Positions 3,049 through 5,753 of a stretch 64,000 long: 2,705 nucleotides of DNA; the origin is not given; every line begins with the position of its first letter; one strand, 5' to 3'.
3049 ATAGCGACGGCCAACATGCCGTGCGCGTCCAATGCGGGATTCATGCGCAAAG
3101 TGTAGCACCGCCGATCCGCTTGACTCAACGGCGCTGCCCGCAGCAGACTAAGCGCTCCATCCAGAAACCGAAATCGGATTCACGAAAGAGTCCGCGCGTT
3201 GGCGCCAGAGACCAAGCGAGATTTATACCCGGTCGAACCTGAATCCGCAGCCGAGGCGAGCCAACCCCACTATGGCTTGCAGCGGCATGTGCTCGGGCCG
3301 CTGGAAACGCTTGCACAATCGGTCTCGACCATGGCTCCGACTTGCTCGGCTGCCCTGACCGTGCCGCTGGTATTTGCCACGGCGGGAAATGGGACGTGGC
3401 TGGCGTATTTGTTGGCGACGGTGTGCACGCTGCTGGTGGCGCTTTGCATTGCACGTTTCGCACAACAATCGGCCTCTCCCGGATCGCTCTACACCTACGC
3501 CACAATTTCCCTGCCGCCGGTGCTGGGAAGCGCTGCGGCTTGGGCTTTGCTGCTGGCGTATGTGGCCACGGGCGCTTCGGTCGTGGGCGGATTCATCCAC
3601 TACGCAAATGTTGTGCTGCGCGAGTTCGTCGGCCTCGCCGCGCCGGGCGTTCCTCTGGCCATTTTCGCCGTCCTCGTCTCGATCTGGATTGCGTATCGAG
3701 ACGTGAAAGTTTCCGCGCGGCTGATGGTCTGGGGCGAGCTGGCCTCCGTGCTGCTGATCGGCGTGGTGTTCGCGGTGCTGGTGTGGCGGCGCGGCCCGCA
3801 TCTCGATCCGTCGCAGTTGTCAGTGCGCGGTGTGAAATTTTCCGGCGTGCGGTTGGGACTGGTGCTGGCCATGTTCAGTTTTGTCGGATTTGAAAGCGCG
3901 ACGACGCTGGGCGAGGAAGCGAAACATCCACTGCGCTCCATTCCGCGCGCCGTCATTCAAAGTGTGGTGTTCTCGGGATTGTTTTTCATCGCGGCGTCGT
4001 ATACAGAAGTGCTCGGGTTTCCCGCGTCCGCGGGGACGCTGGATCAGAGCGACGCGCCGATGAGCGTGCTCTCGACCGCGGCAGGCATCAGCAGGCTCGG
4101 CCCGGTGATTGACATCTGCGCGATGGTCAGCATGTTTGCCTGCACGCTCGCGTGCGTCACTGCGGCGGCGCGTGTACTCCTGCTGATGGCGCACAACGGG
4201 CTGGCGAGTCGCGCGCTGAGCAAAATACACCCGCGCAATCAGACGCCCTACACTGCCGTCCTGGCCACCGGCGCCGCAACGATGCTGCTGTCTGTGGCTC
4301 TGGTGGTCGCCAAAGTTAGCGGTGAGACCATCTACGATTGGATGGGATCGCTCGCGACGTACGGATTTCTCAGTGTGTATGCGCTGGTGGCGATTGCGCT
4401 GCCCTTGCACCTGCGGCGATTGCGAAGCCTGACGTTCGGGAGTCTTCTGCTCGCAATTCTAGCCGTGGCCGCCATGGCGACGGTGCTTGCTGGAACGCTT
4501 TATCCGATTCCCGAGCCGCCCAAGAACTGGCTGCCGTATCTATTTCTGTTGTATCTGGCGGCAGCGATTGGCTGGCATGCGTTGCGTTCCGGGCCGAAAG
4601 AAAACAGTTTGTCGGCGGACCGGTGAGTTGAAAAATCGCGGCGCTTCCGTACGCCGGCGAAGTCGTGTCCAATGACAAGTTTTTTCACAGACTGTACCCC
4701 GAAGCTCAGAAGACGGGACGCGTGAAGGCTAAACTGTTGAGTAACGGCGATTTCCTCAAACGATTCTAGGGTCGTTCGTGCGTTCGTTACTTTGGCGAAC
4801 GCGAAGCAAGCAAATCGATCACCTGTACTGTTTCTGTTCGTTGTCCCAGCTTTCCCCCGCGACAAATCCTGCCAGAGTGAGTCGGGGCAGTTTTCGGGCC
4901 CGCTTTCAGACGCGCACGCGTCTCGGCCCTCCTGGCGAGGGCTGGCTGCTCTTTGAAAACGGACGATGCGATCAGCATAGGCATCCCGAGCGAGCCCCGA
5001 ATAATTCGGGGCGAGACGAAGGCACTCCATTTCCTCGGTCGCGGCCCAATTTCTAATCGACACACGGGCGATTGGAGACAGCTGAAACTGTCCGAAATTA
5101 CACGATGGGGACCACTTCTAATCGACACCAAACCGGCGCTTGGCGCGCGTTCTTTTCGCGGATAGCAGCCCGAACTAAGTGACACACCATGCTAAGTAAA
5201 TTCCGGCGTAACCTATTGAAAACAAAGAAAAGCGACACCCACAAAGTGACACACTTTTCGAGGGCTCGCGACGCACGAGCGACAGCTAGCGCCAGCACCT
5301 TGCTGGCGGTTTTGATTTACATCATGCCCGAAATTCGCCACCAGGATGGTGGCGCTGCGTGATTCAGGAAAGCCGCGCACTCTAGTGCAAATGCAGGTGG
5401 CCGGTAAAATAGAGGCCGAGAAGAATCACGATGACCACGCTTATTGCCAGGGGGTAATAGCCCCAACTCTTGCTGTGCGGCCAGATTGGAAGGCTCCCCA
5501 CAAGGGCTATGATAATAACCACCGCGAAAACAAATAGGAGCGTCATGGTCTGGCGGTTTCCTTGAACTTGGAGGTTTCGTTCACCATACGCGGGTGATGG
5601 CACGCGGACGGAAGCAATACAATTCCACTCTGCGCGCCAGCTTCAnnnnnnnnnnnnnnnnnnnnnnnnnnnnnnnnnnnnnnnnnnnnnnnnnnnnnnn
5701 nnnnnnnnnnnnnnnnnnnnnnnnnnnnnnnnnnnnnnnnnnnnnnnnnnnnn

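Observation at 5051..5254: Dispersed repeat family built from paired GACAC anchors 65-67 nt apart that co-vary within each pair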

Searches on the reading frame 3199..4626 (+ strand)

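Call 13: search_protein_families(library=pfam, proteins=[window:3199-4626:+])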
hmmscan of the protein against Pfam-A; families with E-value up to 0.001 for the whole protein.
window:3199-4626:+ (475 aa): 2 families
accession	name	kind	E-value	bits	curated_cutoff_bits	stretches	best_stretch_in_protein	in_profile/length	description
PF00324.27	AA_permease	-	1.6e-41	142.9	24.6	1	58-451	22-442/470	Amino acid permease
PF13520.12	AA_permease_2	-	3.1e-33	115.8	27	1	33-453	2-424/427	Amino acid permease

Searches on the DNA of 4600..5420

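Call 65: search_rna_families(source=window, start=4600, end=5420, threshold=evalue, max_evalue=1)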
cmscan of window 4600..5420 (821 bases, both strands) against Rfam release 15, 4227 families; matches with E-value up to 1: 1.
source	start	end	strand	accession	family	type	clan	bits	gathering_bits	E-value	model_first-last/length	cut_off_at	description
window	4926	5020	-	RF01720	Pseudomon-Rho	Cis-reg;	-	22.7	45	0.6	1-102/102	no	Pseudomon-Rho RNA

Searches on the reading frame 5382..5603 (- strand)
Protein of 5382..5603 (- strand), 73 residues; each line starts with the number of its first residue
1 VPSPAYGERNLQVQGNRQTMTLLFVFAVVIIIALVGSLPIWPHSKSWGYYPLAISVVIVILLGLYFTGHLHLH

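Call 13: search_protein_families(library=pfam, proteins=[window:5382-5603:-])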
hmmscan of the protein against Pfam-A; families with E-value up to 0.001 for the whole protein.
window:5382-5603:- (73 aa): 1 family
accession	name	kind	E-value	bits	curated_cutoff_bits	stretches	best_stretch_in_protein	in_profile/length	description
PF11752.14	DUF3309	-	9.5e-13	48.5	22.3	1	25-70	4-50/50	Protein of unknown function (DUF3309)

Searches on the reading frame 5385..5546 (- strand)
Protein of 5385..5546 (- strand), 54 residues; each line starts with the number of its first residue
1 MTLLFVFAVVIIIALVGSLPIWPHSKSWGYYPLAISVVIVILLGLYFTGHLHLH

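Call 42: find_encoding_contigs(protein=window:5385-5546:-, flank=3000, max_places=10)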
Protein seq(54 aa) (54 aa): 24 contigs read that carry it; 4 places shown.
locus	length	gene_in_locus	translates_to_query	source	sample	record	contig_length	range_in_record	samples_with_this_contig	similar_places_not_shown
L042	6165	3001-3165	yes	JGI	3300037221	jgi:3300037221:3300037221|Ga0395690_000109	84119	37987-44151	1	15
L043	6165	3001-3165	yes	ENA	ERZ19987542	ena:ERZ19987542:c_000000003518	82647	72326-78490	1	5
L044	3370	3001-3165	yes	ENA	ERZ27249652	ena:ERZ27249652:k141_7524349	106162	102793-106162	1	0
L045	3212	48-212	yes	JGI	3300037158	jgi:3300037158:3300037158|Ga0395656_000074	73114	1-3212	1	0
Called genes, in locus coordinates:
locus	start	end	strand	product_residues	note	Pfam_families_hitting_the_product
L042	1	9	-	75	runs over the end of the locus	PF00364:Biotin_lipoyl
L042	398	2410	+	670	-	PF22842:Pel9A-like_beta_helix (weak)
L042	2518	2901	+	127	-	-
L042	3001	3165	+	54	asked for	PF11752:DUF3309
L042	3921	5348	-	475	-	PF00324:AA_permease, PF13520:AA_permease_2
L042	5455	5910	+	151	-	PF00383:dCMP_cyt_deam_1, PF14437:MafB19-deam (weak)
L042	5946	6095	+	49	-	-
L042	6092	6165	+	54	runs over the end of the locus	PF11752:DUF3309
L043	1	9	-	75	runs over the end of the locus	PF00364:Biotin_lipoyl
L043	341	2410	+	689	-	PF22842:Pel9A-like_beta_helix (weak)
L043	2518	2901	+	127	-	-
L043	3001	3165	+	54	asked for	PF11752:DUF3309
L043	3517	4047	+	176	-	-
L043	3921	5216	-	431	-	PF00324:AA_permease, PF13520:AA_permease_2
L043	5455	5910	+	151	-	PF00383:dCMP_cyt_deam_1, PF14437:MafB19-deam (weak)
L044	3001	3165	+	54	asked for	PF11752:DUF3309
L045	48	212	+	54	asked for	PF11752:DUF3309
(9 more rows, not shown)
